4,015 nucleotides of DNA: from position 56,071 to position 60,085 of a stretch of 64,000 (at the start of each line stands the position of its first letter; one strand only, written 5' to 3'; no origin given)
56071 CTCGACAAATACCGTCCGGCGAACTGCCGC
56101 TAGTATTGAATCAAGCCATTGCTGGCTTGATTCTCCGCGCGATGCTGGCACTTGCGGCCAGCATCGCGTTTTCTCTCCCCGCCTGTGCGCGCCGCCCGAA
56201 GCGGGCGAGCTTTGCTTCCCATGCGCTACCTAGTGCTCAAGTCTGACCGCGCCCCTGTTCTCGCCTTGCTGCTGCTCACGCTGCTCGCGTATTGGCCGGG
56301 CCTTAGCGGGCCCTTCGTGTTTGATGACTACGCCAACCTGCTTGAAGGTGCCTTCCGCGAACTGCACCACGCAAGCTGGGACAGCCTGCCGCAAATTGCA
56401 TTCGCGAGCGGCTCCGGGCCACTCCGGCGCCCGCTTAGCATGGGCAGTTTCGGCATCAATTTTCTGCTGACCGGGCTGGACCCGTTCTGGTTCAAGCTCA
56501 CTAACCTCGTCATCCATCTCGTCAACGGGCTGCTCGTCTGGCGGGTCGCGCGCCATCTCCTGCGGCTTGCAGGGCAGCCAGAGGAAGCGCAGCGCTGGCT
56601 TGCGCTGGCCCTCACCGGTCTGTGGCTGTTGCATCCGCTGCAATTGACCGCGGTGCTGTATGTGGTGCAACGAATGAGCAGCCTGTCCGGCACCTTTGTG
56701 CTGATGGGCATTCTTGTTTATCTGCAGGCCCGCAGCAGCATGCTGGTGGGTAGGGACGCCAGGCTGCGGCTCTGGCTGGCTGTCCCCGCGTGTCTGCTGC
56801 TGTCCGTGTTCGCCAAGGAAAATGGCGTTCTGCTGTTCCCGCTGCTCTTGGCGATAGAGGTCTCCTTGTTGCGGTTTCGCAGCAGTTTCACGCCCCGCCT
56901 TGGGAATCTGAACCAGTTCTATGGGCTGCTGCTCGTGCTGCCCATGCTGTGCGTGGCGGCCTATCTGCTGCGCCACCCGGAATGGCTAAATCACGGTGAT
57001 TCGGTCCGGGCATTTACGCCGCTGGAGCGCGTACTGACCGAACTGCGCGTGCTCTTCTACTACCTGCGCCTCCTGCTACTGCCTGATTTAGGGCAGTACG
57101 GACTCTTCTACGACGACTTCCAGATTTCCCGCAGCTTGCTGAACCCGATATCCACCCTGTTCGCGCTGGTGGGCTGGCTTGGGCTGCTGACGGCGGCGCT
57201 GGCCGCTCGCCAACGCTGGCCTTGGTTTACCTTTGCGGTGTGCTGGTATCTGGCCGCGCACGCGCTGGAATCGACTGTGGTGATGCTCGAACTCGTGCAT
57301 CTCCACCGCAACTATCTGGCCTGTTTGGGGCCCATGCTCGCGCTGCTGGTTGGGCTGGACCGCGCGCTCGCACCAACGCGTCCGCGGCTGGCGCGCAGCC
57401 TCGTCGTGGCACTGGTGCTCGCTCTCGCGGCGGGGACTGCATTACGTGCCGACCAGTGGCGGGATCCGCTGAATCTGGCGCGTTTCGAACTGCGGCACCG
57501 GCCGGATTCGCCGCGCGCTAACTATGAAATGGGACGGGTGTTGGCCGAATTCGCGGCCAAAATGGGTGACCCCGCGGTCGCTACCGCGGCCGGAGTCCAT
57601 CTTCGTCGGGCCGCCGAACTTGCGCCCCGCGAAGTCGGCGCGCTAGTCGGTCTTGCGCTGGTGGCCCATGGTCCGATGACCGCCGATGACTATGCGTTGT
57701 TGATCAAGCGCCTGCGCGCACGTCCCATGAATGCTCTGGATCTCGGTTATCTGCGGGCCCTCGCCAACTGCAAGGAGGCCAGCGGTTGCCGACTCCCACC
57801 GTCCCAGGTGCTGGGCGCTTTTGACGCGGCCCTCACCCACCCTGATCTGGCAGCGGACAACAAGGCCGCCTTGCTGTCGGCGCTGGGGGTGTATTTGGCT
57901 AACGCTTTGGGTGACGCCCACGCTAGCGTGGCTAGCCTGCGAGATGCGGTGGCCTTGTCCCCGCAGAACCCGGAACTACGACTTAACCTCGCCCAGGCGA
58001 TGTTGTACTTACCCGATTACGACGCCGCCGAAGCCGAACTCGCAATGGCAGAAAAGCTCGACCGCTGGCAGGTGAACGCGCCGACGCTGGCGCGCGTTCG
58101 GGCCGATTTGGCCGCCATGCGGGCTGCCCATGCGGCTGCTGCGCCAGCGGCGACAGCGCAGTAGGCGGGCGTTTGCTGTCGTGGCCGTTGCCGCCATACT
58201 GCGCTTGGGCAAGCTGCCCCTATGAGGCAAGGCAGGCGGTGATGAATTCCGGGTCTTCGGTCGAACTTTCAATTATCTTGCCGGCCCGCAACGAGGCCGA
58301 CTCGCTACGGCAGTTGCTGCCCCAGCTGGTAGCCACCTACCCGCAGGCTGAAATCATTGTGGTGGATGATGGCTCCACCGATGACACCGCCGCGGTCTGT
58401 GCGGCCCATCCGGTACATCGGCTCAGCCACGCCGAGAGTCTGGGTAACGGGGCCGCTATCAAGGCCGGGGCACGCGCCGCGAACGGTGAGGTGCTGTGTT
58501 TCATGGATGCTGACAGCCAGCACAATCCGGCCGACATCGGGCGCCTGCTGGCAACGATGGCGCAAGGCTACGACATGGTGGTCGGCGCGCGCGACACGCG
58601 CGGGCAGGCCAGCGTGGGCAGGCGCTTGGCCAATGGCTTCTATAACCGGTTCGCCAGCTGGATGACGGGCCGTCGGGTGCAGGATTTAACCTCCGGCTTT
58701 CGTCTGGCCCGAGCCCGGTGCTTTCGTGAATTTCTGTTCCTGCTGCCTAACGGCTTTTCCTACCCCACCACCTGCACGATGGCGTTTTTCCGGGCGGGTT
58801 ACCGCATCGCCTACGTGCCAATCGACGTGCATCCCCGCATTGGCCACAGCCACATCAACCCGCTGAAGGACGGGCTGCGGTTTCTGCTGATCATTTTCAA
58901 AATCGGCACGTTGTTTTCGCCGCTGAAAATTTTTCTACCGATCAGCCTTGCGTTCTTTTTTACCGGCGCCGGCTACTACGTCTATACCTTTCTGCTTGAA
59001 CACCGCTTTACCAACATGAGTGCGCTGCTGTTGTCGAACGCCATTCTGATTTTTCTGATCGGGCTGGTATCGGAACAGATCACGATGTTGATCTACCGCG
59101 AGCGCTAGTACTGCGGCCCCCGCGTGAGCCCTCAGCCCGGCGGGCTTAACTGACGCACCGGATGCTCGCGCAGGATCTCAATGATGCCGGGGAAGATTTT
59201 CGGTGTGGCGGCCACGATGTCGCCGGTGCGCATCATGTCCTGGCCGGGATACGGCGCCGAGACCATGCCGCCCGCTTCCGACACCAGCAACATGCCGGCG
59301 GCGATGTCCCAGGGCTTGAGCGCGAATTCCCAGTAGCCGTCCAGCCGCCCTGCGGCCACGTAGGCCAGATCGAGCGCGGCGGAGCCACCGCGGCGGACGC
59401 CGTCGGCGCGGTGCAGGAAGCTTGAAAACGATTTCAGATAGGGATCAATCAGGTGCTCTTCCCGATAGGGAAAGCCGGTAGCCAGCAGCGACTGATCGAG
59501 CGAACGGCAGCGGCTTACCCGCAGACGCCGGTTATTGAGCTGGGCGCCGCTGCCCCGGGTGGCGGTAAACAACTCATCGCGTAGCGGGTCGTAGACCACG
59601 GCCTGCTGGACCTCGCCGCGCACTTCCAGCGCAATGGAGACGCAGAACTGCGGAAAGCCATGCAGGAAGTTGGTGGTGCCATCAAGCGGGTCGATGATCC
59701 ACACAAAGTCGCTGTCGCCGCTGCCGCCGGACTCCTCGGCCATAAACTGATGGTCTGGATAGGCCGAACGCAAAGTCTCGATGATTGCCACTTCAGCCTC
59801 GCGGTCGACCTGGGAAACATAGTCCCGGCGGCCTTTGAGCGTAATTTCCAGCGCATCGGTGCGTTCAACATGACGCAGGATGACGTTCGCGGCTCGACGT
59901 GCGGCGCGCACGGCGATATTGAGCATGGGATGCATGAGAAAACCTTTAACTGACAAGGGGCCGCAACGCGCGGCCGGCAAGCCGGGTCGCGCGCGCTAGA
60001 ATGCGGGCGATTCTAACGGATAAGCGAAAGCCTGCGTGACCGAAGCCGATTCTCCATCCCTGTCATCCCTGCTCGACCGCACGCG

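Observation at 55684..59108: Major pilin gene followed by a TMTC-like GT-C/TPR enzyme and a polyprenyl-phosphate GT2: candidate non-canonical pilin O-glycosylation module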

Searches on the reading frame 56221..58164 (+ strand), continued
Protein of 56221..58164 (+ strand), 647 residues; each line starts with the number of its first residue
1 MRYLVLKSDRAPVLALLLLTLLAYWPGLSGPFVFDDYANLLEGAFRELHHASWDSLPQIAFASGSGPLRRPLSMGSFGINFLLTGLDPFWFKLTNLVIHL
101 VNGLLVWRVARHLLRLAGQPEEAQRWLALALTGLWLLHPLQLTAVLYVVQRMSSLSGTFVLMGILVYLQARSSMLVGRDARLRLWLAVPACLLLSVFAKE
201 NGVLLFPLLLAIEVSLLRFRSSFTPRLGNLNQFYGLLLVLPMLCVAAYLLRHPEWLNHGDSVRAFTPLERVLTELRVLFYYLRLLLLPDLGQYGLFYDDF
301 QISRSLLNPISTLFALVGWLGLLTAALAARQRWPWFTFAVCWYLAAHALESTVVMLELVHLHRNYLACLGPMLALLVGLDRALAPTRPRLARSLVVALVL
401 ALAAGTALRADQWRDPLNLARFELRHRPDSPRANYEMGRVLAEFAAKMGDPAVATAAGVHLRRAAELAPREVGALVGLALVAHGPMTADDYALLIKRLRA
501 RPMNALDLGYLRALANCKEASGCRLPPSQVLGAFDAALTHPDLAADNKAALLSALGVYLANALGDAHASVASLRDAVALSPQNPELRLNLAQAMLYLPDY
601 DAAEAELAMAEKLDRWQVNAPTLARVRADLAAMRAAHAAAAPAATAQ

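Call 61: search_protein_families(library=pfam, proteins=[L002:10854-11708:+, L009:5801-6955:-, L044:10838-12019:+, L044:12809-14110:+, L044:14133-14969:+, L045:8976-10175:+, L079:13854-15068:-, L079:15020-15742:-], max_evalue=0.001)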
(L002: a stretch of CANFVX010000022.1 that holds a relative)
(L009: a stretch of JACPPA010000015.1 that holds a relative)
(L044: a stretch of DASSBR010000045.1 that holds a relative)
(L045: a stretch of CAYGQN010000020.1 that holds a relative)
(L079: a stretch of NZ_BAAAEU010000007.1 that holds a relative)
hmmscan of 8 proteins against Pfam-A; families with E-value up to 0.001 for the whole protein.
L002:10854-11708:+ (284 aa): 1 family
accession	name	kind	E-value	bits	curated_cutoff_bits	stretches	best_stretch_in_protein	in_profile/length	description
PF00535.33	Glycos_transf_2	-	4.8e-08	33.5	23.3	1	18-154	14-152/168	Glycosyl transferase family 2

L009:5801-6955:- (384 aa): 6 families
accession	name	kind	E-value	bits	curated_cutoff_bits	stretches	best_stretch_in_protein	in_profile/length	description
PF00534.26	Glycos_transf_1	-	1.2e-25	90.5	26.4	1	180-347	14-170/172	Glycosyl transferases group 1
PF13692.12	Glyco_trans_1_4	-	2.4e-23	83.4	27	1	182-335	2-142/142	Glycosyl transferases group 1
PF13579.12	Glyco_trans_4_4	-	1.6e-10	41.9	29.7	1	29-155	37-158/158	Glycosyl transferase 4-like domain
PF13439.12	Glyco_transf_4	-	1.6e-09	38.5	28.5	1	41-156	46-166/170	Glycosyltransferase Family 4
PF13524.12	Glyco_trans_1_2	-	1.3e-06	28.8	25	1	246-365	28-144/144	Glycosyl transferase-like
PF20706.3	GT4-conflict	-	4e-06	26.5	26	1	255-361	272-383/385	Family 4 Glycosyltransferase in conflict systems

L044:10838-12019:+ (393 aa): 5 families
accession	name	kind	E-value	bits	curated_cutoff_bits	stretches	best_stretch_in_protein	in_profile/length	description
PF00534.26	Glycos_transf_1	-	7.3e-34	117.2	26.4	1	178-345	7-159/172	Glycosyl transferases group 1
PF13692.12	Glyco_trans_1_4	-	5e-30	105.1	27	1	187-344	2-142/142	Glycosyl transferases group 1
PF13439.12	Glyco_transf_4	-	3.6e-14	53.6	28.5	1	21-170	2-167/170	Glycosyltransferase Family 4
PF20706.3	GT4-conflict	-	2.7e-11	43.5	26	1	157-305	169-308/385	Family 4 Glycosyltransferase in conflict systems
PF13579.12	Glyco_trans_4_4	-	4.9e-07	30.7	29.7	1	21-168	1-158/158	Glycosyl transferase 4-like domain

L044:12809-14110:+ (433 aa): 4 families
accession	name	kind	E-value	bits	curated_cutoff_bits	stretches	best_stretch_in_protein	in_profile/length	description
PF01943.22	Polysacc_synt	-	5.5e-15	56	28.2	1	25-278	2-259/274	Polysaccharide biosynthesis protein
PF13440.11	Polysacc_synt_3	-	7.7e-13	48.8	23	1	50-340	3-290/293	Polysaccharide biosynthesis protein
PF01554.23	MatE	-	3.6e-06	27.2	24.9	1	243-390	12-160/161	MatE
PF03023.19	MurJ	-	7.5e-06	25.2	27.4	1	158-427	127-406/451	Lipid II flippase MurJ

L044:14133-14969:+ (278 aa): 1 family
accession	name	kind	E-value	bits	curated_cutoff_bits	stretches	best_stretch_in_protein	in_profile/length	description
PF05721.19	PhyH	-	2.5e-31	110.1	22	1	18-217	3-212/213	Phytanoyl-CoA dioxygenase (PhyH)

L045:8976-10175:+ (399 aa): 2 families
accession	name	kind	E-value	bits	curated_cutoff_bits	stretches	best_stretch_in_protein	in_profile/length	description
PF04055.27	Radical_SAM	-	1e-21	78.2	29.5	1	88-221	2-139/166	Radical SAM superfamily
PF13186.11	SPASM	-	2.4e-09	37.8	21.5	1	293-364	1-66/67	Iron-sulfur cluster-binding domain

L079:13854-15068:- (404 aa): 3 families
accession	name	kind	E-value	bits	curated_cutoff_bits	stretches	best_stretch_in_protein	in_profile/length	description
PF13692.12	Glyco_trans_1_4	-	3.8e-21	76.3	27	1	221-362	3-140/142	Glycosyl transferases group 1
PF00534.26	Glycos_transf_1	-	6.1e-17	62.1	26.4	1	216-363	12-157/172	Glycosyl transferases group 1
PF20706.3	GT4-conflict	-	5.6e-07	29.3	26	1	196-326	174-309/385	Family 4 Glycosyltransferase in conflict systems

L079:15020-15742:- (240 aa): 6 families
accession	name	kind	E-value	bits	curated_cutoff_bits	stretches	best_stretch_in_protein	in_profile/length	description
PF08241.18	Methyltransf_11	-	3.3e-15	56.9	21.2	1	43-128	1-94/95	Methyltransferase domain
PF13489.12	Methyltransf_23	-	2.1e-13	50.8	27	1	37-134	21-121/164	Methyltransferase domain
PF08242.18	Methyltransf_12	-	1.9e-08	35.4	30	1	55-127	17-98/98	Methyltransferase domain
PF13649.12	Methyltransf_25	-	2.3e-08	35.1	27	1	42-125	1-97/97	Methyltransferase domain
PF13847.12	Methyltransf_31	-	5.3e-08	33.1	27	1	83-131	61-111/145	Methyltransferase domain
PF05148.21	Methyltransf_8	-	1e-05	25.9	27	1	38-128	72-155/219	Hypothetical methyltransferase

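Call 74: search_protein_families(library=padloc, proteins=[window:56221-58164:+], max_evalue=0.01)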
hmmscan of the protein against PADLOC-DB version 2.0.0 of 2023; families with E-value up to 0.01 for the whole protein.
window:56221-58164:+ (647 aa): 0 families

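Call 77: search_dna_similar(query=window:56221-58164:+, collection=plasmids, mode=protein, max_evalue=1e-10, max_rows=15)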
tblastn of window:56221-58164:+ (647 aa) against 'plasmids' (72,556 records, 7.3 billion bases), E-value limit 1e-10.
No match.

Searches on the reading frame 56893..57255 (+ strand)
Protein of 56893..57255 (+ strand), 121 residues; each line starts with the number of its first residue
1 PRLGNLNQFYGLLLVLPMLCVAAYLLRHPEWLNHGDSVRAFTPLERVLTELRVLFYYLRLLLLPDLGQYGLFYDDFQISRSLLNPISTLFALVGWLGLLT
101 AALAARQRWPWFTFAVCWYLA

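Call 67: search_protein_families(library=pfam, proteins=[window:56893-57255:+], max_evalue=10)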
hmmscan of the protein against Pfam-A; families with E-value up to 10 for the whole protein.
seq(121 aa): 1 family
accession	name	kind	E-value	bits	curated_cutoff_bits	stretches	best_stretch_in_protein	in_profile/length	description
PF19747.4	DUF6234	-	0.087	13.7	27.5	1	51-112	17-77/129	Family of unknown function (DUF6234)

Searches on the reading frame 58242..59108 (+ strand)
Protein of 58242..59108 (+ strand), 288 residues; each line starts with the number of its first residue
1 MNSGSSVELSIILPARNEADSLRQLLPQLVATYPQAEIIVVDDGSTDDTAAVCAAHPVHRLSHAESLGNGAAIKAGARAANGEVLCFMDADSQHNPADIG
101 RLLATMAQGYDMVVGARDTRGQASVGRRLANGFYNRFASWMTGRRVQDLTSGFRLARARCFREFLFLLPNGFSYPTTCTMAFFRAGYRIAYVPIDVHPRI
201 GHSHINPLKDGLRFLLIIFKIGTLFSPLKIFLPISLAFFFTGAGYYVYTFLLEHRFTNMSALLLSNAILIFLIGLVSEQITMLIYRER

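Call 3: search_protein_families(library=pfam, proteins=[window:58242-59108:+], max_evalue=0.1)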
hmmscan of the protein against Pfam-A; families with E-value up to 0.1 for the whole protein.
window:58242-59108:+ (288 aa): 5 families
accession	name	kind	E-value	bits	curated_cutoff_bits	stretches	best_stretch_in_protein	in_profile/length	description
PF00535.33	Glycos_transf_2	-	4e-32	111.9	23.3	1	10-159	1-162/168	Glycosyl transferase family 2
PF13641.12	Glyco_tranf_2_3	-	7.5e-09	36.4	27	1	9-148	3-151/230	Glycosyltransferase like family 2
PF10111.15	Glyco_tranf_2_2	-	2.1e-06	27.9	27.3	1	24-98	17-98/276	Glycosyltransferase like family 2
PF13506.12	Glyco_transf_21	-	0.00019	21.4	21.7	1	73-146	22-96/174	Glycosyl transferase family 21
PF13704.12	Glyco_tranf_2_4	-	0.0013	19.6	27.5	1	16-69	1-53/98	Glycosyl transferase family 2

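Call 4: search_protein_families(library=ncbifam, proteins=[window:58242-59108:+], max_evalue=0.1)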
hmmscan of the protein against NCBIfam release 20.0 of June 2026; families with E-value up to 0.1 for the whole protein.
window:58242-59108:+ (288 aa): 22 families
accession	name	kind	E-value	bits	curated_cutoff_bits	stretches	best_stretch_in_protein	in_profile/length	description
TIGR04182.1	glyco_TIGR04182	equivalog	7.7e-32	110.8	325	1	9-281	2-283/293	S-layer glycoprotein N-glycosyltransferase AglJ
NF041391.1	DPhHxTase_Halo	equivalog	1.1e-21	76.8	375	1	16-221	4-208/213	dolichyl-phosphate hexose transferase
TIGR04283.1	glyco_like_mftF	equivalog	3e-19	69.5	182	1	9-109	1-99/221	TIGR04283 family arsenosugar biosynthesis glycosyltransferase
NF047588.1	GlcsyltransPgfSStrep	equivalog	4.2e-19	68.9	500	1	9-167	3-170/308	glycosyltransferase PgfS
NF007986.1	PRK10714.1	equivalog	2.5e-18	66.2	529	1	8-158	7-166/316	undecaprenyl-phosphate 4-deoxy-4-formamido-L-arabinose transferase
NF058614.1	PPMAGASynPpgS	equivalog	2.8e-18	66.2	370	1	11-196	4-196/226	polyprenyl-phospho-N-acetylgalactosaminyl synthase PpgS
TIGR03965.1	mycofact_glyco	equivalog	9.4e-17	61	280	1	7-116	74-189/467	mycofactocin biosynthesis glycosyltransferase MftF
NF041875.1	EPS_EpsD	equivalog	6.8e-15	55.3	370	1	9-115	1-114/325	exopolysaccharide biosynthesis glycosyltransferase EpsD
TIGR03937.1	PgaC_IcaA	equivalog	2.9e-12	46.3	422.3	1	7-107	45-151/407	poly-beta-1,6-N-acetyl-D-glucosamine synthase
NF007482.0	PRK10073.1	equivalog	5.3e-12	45.4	423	1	5-112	4-115/334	glycosyltransferase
NF010496.0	PRK13915.1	equivalog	7.4e-10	38.4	262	1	7-95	31-130/307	glucosyl-3-phosphoglycerate synthase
TIGR03469.1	HpnB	hypoth_equivalog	4.9e-09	35.7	379.25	1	8-109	45-163/386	hopene-associated glycosyltransferase HpnB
NF047683.1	TeichurnBiosyTuaG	equivalog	1.2e-06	28.4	400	1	8-108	7-113/252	teichuronic acid biosynthesis protein TuaG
NF053846.1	glyco_with_XrtP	equivalog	8.7e-06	24.7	520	1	8-79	42-121/440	XrtP-associated glycosyltransferase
NF045692.1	OglycostaseCruG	equivalog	9.4e-06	24.8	600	1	8-113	42-160/386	2'-O-glycosyltransferase CruG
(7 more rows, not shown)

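Call 31: search_solved_structures(query=window:58242-59108:+, max_evalue=0.001, show_alignments=2)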
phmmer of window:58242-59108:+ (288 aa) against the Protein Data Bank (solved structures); distinct sequences matched with E-value up to 0.001: 19.
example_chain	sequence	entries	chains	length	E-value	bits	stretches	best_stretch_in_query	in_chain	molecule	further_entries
9hwj_A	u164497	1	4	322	2.2e-14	57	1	8-158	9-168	Undecaprenyl-phosphate 4-deoxy-4-formamido-L-arabinose transferase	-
5eke_A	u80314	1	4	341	2.9e-14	56.6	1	3-240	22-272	Uncharacterized glycosyltransferase sll0501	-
5ekp_C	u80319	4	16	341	3.8e-14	56.2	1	3-237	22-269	Uncharacterized glycosyltransferase sll0501 | Glycosyltransferase sll0501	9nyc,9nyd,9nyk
9nye_A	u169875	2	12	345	4e-14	56.2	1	3-237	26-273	Glycosyltransferase sll0501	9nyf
9bhc_C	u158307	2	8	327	5e-13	52.6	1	8-157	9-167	Undecaprenyl-phosphate 4-deoxy-4-formamido-L-arabinose transferase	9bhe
8vxh_A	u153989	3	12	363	6.1e-13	52.3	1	8-157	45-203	Undecaprenyl-phosphate 4-deoxy-4-formamido-L-arabinose transferase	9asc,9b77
5mlz_A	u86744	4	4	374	1.7e-12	50.8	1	6-123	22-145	Dolichol monophosphate mannose synthase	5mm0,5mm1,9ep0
5hea_A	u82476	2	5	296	1.2e-07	35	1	9-92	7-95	Putative glycosyltransferase (GalT1)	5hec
3bcv_A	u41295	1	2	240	1.4e-06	31.5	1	8-110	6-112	Putative glycosyltransferase protein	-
2z87_A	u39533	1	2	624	6e-06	29.4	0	10-133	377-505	Chondroitin synthase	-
2z86_A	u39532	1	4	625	6e-06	29.4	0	10-133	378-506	Chondroitin synthase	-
3ckj_A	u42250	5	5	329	9.1e-05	25.5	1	8-201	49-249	Putative uncharacterized protein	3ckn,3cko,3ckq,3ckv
9jma_A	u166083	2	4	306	0.00032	23.7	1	9-115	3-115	GalNAc(5)-diNAcBac-PP-undecaprenol beta-1,3-glucosyltransferase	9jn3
6yv7_B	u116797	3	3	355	0.0005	23.1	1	9-96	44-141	Glycosyl transferase, family 2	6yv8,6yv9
6yv7_A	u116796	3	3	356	0.0005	23.1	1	9-96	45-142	Glycosyl transferase, family 2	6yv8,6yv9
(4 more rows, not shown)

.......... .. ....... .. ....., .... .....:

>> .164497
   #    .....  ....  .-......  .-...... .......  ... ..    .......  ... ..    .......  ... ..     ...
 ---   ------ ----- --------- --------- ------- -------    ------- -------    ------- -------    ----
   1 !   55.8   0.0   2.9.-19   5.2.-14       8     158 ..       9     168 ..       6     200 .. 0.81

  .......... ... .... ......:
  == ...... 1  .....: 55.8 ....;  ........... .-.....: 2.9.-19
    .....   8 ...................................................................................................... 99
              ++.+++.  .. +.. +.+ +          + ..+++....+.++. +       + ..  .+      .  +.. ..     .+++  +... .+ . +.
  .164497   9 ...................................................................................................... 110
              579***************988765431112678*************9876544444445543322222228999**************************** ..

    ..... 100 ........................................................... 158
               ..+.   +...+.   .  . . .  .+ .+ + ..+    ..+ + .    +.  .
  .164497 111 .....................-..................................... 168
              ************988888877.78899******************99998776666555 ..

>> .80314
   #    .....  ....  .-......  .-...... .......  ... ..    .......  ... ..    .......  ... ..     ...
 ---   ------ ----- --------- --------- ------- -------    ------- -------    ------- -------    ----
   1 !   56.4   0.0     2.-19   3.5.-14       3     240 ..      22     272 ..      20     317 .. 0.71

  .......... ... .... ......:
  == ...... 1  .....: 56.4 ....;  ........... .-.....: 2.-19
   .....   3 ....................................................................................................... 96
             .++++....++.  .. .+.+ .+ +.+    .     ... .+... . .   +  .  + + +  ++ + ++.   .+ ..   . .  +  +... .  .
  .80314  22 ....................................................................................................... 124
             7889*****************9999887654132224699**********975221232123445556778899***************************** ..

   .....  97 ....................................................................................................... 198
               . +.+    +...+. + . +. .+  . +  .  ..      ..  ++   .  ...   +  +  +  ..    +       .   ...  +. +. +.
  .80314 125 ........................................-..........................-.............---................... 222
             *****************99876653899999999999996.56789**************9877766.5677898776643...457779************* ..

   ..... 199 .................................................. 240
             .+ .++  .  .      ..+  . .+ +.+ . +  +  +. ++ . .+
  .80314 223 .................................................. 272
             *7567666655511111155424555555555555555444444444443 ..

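Call 74: search_protein_families(library=padloc, proteins=[window:58242-59108:+], max_evalue=0.01)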
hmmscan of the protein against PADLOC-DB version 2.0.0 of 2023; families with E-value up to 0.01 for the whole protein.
window:58242-59108:+ (288 aa): 0 families

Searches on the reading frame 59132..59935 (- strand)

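Call 3: search_protein_families(library=pfam, proteins=[window:59132-59935:-], max_evalue=0.1)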
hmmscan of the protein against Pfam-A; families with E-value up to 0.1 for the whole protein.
window:59132-59935:- (267 aa): 2 families
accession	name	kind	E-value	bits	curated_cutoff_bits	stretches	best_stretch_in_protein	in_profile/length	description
PF00459.30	Inositol_P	-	1.4e-73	248.2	27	1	2-258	3-269/271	Inositol monophosphatase family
PF03320.18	FBPase_glpX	-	0.037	13.4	27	1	7-111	10-112/307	Bacterial fructose-1,6-bisphosphatase, glpX-encoded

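Call 4: search_protein_families(library=ncbifam, proteins=[window:59132-59935:-], max_evalue=0.1)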
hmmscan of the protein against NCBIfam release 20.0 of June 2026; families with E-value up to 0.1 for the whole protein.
window:59132-59935:- (267 aa): 7 families
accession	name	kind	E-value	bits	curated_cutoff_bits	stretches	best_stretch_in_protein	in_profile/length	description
NF008027.1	PRK10757.1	equivalog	2.4e-92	308.7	332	1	1-257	1-259/267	inositol-1-monophosphatase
TIGR02067.1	his_9_HisN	equivalog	1.5e-47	162.3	275.15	1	6-247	3-243/252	histidinol-phosphatase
NF009321.0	PRK12676.1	equivalog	1.3e-40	139.2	264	1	5-244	8-250/264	bifunctional fructose-bisphosphatase/inositol-phosphate phosphatase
TIGR01331.1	bisphos_cysQ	equivalog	5.8e-24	85.1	228.8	1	4-226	1-225/250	3'(2'),5'-bisphosphate nucleotidase CysQ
NF010678.0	PRK14076.1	equivalog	1.1e-16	60.9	493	1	40-234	42-256/570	bifunctional NADP phosphatase/NAD kinase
NF008182.0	PRK10931.1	equivalog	8.5e-16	57.8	379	1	4-226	1-221/246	3'(2'),5'-bisphosphate nucleotidase CysQ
TIGR01330.1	bisphos_HAL2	equivalog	2.1e-11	43.3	267.05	2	76-114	134-171/359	3'(2'),5'-bisphosphate nucleotidase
